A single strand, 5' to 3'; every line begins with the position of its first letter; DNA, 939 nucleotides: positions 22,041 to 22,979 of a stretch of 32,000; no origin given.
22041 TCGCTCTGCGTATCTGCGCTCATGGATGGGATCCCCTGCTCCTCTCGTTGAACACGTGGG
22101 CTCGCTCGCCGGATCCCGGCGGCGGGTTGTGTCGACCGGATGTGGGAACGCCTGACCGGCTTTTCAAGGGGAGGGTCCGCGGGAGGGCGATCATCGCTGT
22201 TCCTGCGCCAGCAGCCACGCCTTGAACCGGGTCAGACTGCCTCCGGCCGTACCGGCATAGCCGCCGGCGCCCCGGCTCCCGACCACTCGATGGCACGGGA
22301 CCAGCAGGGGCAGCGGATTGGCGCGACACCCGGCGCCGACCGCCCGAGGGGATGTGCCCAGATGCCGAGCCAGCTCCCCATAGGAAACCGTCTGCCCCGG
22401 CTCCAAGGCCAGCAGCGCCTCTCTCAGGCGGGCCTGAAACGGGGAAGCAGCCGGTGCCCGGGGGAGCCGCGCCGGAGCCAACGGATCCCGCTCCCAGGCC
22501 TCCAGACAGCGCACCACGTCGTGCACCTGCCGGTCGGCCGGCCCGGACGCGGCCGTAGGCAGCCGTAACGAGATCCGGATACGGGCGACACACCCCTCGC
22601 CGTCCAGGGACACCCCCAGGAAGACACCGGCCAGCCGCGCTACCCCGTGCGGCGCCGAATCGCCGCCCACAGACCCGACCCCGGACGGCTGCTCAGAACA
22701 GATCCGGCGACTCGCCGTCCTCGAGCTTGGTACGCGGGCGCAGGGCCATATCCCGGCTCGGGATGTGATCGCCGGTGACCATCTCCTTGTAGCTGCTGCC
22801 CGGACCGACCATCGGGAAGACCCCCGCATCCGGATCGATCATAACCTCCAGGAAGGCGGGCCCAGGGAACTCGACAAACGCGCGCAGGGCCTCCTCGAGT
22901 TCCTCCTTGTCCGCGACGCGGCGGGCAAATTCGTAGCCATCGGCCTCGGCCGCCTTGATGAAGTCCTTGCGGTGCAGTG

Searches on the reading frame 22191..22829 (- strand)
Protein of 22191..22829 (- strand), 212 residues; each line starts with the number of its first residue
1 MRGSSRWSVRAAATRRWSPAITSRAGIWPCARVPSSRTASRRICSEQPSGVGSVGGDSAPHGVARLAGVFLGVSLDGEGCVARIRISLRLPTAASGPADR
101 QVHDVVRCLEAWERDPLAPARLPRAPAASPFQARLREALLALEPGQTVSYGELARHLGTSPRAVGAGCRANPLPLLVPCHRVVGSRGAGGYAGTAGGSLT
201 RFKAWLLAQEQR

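Call 10: search_protein_families(library=pfam, proteins=[window:22191-22829:-], max_evalue=0.001)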
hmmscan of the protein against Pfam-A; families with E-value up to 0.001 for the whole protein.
window:22191-22829:- (212 aa): 1 family
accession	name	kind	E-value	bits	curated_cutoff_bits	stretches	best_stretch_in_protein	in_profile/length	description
PF01035.26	DNA_binding_1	-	5.9e-22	77.7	27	1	130-211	1-80/81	6-O-methylguanine DNA methyltransferase, DNA binding domain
